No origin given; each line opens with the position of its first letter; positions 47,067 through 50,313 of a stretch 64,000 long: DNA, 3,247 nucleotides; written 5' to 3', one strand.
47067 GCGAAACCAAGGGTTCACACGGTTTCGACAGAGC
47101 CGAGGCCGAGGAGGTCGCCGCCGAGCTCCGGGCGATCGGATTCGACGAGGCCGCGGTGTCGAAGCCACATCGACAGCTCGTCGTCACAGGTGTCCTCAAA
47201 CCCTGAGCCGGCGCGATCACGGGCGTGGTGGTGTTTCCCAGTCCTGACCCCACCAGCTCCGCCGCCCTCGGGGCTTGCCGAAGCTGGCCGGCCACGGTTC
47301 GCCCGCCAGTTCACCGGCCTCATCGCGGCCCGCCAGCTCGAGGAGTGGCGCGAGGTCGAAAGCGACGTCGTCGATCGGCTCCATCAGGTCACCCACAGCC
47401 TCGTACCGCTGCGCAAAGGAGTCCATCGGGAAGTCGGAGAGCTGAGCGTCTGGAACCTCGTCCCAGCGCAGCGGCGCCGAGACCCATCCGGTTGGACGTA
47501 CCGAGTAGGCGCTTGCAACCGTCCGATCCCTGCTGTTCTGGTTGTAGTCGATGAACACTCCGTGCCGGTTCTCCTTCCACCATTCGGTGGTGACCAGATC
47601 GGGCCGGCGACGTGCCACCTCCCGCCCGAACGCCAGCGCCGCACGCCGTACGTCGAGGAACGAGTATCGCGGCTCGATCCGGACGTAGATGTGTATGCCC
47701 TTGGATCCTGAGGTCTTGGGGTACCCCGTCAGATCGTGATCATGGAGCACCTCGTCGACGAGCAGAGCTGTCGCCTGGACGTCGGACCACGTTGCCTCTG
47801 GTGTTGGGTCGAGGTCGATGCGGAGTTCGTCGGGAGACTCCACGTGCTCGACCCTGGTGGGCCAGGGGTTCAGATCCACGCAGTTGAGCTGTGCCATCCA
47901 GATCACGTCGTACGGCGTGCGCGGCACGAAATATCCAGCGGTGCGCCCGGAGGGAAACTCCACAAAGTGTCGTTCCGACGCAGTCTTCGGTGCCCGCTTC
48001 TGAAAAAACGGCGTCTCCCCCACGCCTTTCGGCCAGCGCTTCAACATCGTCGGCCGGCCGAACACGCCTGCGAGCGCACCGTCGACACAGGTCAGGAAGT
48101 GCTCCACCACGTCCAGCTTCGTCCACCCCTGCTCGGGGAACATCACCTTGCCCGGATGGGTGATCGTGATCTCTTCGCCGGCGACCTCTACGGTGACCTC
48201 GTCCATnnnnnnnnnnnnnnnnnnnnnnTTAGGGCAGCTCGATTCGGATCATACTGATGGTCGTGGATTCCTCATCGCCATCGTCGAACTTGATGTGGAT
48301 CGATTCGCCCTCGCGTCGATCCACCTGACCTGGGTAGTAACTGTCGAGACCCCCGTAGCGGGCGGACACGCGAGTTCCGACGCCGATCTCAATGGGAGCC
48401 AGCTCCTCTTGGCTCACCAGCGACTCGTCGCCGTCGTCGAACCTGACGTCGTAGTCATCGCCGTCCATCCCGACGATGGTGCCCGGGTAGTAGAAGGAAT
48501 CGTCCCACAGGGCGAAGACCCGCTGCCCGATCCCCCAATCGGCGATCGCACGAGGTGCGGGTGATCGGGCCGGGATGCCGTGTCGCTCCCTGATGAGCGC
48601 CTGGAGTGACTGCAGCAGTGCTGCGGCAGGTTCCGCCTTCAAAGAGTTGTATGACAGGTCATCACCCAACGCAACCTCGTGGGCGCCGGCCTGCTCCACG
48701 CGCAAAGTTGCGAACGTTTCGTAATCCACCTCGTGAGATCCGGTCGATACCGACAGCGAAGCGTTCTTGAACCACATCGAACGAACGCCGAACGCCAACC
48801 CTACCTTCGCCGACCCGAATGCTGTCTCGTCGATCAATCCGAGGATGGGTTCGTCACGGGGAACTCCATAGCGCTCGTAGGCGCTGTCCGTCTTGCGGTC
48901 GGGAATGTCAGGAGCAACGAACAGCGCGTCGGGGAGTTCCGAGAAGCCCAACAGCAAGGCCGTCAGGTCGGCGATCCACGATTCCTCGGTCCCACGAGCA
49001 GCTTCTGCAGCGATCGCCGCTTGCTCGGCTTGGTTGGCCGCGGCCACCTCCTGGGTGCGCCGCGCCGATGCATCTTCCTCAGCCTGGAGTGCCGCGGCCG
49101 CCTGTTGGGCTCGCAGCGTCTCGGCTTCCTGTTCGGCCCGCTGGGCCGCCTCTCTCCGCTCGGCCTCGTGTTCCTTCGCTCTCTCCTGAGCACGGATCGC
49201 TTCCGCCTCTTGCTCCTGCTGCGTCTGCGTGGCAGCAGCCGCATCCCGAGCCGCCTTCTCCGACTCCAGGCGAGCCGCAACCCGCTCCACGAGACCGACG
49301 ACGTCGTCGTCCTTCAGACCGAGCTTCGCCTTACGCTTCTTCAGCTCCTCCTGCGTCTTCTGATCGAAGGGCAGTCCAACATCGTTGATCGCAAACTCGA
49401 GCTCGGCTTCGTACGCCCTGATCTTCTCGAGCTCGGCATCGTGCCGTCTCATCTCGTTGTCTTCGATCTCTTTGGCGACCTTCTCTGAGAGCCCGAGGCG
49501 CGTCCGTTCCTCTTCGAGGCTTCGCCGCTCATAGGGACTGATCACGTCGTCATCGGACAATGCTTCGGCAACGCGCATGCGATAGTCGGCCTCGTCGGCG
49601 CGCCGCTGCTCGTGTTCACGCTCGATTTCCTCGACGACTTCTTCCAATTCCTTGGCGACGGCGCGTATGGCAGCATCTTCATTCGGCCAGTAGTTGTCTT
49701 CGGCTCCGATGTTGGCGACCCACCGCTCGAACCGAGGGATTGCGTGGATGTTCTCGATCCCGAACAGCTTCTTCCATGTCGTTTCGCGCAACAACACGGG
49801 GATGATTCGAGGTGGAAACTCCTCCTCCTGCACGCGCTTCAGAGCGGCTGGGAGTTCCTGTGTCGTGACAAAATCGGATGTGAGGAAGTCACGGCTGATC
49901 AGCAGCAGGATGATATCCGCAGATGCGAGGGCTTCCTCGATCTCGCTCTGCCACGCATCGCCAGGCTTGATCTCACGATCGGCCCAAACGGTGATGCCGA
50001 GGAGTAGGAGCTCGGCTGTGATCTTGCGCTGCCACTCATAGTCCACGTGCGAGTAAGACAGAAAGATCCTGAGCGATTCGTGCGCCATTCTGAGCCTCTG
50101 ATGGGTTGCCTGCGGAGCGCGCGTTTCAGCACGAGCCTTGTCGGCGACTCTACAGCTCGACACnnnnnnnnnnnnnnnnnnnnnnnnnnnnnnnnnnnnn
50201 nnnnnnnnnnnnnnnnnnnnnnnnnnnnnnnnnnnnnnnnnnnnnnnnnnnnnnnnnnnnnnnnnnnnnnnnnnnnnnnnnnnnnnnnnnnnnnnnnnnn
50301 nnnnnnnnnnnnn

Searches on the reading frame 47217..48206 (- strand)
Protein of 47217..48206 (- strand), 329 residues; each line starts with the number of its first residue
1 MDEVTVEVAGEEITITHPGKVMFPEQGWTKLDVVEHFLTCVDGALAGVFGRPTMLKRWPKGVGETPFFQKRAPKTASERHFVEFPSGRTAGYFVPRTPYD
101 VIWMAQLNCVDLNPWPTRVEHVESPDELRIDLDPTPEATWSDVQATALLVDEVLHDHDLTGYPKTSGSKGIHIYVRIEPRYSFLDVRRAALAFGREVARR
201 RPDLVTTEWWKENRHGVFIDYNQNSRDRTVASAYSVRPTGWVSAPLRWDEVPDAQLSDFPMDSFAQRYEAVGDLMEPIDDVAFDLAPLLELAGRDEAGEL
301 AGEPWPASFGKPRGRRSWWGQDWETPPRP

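Call 84: search_protein_families(library=pfam, proteins=[window:47217-48206:-], max_evalue=0.0001)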
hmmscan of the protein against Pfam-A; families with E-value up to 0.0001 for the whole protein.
window:47217-48206:- (329 aa): 2 families
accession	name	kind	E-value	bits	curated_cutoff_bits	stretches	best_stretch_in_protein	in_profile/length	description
PF21686.3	LigD_Prim-Pol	-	5.6e-73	246.1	27.4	1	29-274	1-253/254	LigD, primase-polymerase domain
PF01896.25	DNA_primase_S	-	1.2e-09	39.1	26.8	1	130-248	3-163/163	DNA primase small subunit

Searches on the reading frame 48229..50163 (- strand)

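Call 84: search_protein_families(library=pfam, proteins=[window:48229-50163:-], max_evalue=0.0001)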
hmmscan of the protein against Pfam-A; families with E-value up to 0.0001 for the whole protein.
window:48229-50163:- (644 aa): 4 families
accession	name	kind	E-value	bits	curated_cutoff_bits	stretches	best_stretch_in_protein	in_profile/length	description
PF13676.11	TIR_2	-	7.8e-22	78.5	28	1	33-141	1-105/122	TIR domain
PF18115.7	Tudor_3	-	1.3e-14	54.3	25.8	1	547-585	3-46/52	DNA repair protein Crb2 Tudor domain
PF18359.7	Tudor_5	-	2.3e-11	43.7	31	0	545-585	3-51/53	Histone methyltransferase Tudor domain 1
PF21744.3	BAHCC1-like_Tudor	-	1.4e-07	31.8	28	0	593-641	7-63/69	BAHCC1-like, Tudor domain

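Call 100: search_protein_families(library=padloc, proteins=[window:48229-50163:-], max_evalue=0.001)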
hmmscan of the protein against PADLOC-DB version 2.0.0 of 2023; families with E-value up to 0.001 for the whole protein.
window:48229-50163:- (644 aa): 8 families
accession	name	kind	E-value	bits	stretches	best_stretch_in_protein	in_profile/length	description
PDLC00420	ThsB1|ThsB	-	6.9e-23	79.3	1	33-191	4-158/319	TIR-like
PDLC02012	SAVED5--SAVED_TIR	-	5e-14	50.2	1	26-121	9-105/404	-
PDLC02421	Aga_TIR-PNTD1-PNTD2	-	4.1e-08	30.8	1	33-149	6-122/430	Class I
PDLC02403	Aga_TIR-PNTD1-PNTD2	-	8e-08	29.7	1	48-149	21-121/443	Class I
PDLC05062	PDC-S66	-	1.4e-06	25.9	1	19-123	137-240/282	-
PDLC03957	bSEFIR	-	3.9e-06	24.9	1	23-92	31-104/412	-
PDLC03833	BnzA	-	6.3e-06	23.1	1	414-485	20-88/544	-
PDLC02416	Aga_REase-TIR-PNTD1-PNTD2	-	2.9e-05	20.9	1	17-143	144-262/572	Class I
